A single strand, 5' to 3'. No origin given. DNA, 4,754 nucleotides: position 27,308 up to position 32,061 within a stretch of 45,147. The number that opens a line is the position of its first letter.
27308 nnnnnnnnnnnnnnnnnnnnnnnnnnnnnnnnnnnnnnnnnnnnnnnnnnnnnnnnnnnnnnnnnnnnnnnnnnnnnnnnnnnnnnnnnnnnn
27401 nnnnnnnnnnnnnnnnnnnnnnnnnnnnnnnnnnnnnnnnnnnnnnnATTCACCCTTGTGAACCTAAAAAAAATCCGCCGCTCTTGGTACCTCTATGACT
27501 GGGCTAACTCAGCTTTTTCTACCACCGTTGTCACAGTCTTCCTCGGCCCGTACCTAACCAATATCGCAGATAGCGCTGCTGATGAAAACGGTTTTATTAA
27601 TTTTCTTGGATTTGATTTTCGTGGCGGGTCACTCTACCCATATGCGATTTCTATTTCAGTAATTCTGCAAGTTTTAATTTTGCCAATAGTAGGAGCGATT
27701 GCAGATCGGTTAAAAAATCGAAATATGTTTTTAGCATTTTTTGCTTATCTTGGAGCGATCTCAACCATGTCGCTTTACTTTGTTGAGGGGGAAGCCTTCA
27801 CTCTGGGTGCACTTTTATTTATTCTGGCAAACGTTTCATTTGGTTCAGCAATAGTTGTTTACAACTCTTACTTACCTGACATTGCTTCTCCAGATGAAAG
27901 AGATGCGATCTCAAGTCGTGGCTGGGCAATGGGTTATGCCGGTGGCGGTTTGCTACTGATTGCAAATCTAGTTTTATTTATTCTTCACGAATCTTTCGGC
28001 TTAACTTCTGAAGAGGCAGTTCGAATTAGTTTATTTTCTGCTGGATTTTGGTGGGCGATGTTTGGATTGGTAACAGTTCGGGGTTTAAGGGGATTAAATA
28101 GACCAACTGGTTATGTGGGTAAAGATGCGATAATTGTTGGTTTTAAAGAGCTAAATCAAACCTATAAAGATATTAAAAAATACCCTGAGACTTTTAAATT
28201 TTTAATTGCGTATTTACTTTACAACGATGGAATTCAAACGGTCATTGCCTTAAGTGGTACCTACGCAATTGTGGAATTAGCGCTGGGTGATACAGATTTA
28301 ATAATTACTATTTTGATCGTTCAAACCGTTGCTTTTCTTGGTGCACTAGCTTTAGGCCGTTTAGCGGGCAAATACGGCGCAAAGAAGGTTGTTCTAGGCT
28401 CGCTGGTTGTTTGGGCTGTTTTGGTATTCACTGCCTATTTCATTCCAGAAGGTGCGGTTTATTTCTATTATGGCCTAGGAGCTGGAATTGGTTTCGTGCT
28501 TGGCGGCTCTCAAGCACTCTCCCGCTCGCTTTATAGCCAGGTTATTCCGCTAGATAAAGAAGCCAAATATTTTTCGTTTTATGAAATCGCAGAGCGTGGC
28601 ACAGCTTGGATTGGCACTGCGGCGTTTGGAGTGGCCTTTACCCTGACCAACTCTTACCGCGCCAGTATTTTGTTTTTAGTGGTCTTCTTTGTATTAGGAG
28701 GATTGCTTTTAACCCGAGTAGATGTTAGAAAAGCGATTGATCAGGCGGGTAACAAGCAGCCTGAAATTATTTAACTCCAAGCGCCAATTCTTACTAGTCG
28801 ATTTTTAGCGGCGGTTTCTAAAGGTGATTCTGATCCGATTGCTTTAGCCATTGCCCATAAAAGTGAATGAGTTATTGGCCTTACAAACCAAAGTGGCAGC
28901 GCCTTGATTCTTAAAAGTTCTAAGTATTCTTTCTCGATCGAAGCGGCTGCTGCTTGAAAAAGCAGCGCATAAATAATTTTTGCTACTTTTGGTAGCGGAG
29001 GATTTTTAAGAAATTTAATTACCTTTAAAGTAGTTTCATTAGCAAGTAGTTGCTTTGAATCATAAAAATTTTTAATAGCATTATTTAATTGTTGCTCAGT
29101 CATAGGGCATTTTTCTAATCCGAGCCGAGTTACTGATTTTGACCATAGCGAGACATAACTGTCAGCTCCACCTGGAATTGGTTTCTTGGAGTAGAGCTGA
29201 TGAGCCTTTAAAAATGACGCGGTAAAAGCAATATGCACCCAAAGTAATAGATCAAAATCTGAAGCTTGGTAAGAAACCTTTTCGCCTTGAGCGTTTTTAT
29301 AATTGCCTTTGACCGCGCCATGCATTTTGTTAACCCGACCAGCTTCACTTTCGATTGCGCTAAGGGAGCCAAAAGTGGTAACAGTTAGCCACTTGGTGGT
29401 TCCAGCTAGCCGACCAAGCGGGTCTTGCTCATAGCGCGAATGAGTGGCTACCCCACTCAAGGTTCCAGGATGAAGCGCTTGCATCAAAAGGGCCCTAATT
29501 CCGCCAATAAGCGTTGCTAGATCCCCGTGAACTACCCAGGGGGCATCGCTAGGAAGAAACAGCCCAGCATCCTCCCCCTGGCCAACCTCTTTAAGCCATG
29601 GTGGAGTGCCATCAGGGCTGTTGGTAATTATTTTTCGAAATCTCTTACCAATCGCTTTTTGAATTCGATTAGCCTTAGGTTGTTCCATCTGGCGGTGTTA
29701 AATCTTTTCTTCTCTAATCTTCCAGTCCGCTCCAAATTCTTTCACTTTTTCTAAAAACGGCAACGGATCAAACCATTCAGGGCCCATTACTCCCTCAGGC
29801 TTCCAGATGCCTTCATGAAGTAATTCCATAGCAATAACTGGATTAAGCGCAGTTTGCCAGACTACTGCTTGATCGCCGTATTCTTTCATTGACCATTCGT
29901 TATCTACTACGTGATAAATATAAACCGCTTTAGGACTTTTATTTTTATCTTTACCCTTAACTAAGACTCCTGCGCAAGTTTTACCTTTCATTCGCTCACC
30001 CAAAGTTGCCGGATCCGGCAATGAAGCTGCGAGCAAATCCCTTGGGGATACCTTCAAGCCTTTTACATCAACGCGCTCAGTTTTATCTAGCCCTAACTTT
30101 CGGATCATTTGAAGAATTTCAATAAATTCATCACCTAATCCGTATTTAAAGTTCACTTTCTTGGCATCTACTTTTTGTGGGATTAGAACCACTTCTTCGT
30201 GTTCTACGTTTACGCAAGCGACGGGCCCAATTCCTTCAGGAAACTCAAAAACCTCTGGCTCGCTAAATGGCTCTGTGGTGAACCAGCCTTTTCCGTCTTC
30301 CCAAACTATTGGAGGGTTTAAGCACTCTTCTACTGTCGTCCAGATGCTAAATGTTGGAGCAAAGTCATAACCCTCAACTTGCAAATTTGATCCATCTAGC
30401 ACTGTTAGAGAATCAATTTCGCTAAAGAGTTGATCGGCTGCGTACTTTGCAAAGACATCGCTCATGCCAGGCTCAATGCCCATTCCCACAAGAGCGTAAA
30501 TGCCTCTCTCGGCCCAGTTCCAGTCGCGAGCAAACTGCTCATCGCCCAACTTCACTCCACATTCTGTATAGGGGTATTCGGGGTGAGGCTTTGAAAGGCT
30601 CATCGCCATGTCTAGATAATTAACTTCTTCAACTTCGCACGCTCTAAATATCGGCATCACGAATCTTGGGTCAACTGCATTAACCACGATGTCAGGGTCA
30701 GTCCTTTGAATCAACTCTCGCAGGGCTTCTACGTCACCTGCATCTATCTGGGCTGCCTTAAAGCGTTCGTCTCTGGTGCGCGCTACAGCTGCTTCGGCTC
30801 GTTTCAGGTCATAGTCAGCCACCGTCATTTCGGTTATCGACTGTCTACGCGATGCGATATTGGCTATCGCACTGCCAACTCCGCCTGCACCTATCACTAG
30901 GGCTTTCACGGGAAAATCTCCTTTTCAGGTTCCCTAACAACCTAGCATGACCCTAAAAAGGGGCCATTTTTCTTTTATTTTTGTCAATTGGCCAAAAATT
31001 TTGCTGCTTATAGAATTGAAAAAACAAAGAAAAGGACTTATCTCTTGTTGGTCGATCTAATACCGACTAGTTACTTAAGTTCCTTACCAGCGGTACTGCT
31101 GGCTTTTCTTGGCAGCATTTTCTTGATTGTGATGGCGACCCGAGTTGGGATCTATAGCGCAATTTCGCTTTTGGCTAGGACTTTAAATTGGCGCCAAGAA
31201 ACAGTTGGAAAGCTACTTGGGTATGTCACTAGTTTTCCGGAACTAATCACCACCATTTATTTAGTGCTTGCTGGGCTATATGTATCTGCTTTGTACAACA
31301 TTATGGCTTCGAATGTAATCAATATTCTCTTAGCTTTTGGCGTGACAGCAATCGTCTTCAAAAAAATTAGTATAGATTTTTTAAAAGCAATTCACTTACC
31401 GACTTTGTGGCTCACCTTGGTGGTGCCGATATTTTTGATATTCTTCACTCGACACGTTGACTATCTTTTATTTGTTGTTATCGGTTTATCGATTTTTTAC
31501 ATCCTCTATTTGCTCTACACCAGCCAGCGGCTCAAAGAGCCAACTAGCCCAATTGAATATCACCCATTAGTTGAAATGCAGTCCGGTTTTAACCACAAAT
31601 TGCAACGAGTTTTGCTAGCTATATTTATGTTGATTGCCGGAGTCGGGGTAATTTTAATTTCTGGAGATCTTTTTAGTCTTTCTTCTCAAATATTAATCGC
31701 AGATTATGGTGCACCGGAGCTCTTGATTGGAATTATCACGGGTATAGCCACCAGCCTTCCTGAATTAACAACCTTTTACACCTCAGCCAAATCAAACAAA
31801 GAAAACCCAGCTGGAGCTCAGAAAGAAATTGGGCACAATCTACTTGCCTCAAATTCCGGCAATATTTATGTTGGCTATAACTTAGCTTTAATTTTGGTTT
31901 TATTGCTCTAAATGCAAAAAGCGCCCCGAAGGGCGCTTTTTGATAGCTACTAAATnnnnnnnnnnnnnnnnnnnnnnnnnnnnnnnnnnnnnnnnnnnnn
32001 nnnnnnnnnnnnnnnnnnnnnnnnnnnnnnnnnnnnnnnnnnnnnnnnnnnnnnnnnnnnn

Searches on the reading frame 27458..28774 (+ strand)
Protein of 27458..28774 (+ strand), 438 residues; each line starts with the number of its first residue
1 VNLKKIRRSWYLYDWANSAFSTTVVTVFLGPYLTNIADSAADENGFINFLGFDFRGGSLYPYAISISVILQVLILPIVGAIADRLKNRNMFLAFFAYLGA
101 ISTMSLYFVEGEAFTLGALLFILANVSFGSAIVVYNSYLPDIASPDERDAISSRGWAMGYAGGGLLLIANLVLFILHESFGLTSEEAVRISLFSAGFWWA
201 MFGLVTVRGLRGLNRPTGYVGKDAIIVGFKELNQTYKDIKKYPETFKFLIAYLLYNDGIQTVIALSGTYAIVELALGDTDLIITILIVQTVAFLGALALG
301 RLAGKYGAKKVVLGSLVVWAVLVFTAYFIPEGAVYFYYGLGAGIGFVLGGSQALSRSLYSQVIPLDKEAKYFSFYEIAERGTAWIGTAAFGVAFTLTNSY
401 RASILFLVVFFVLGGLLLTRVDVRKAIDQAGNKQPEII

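Call 55: search_protein_families(library=pfam, proteins=[window:27458-28774:+], max_evalue=0.00001)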
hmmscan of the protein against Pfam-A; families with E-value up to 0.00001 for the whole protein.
window:27458-28774:+ (438 aa): 3 families
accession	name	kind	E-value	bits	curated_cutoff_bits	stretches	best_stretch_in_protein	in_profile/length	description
PF11700.14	ATG22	-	1.4e-95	321.3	24.1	1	4-430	3-481/482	Vacuole effluxer Atg22 like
PF07690.21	MFS_1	-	4.9e-16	59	33.4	2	264-430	17-183/347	Major Facilitator Superfamily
PF13347.12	MFS_2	-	1.1e-07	31.3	27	1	22-394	13-381/427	MFS/sugar transport protein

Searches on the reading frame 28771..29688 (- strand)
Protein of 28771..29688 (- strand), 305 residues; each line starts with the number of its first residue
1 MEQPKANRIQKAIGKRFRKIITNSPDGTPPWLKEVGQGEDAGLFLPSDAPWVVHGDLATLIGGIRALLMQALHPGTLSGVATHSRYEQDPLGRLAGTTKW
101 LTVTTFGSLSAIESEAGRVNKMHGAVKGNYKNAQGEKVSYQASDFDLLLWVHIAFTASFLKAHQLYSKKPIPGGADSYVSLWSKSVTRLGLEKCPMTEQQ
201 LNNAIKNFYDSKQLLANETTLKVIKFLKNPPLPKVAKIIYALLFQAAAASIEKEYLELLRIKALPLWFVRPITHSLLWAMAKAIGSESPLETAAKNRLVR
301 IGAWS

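Call 55: search_protein_families(library=pfam, proteins=[window:28771-29688:-], max_evalue=0.00001)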
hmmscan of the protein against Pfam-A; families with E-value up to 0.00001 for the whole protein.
window:28771-29688:- (305 aa): 1 family
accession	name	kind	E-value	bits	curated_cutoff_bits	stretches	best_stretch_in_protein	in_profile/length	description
PF09995.15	MPAB_Lcp_cat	-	2.3e-38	133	23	1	51-267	1-214/231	ER-bound oxygenase mpaB/B'/Rubber oxygenase, catalytic domain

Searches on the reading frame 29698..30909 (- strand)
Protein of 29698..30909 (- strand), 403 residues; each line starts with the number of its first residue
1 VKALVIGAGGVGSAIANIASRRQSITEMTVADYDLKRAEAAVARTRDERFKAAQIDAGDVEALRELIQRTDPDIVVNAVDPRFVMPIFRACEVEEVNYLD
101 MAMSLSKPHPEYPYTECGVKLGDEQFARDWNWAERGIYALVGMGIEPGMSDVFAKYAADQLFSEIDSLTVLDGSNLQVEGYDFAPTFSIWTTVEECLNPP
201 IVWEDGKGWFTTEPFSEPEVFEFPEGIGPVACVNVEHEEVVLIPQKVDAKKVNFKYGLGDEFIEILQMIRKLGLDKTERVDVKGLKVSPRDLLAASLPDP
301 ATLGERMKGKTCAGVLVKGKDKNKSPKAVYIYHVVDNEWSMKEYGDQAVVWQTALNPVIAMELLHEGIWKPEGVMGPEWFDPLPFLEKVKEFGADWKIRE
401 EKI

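Call 55: search_protein_families(library=pfam, proteins=[window:29698-30909:-], max_evalue=0.00001)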
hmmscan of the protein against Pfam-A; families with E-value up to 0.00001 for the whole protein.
window:29698-30909:- (403 aa): 2 families
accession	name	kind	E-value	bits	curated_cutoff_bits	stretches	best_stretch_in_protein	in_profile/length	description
PF16653.10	Sacchrp_dh_C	-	9.1e-27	95.2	31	1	144-392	1-263/265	Saccharopine dehydrogenase C-terminal domain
PF03435.24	Sacchrp_dh_NADP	-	1e-23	84.5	25.1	1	4-140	2-129/129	Saccharopine dehydrogenase NADP binding domain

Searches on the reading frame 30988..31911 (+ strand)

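Call 55: search_protein_families(library=pfam, proteins=[window:30988-31911:+], max_evalue=0.00001)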
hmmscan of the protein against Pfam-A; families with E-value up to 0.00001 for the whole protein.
window:30988-31911:+ (307 aa): 1 family
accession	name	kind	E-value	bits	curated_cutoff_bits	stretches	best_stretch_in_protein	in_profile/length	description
PF01699.29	Na_Ca_ex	-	4.3e-15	56.4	24.9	1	37-178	3-149/151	Sodium/calcium exchanger protein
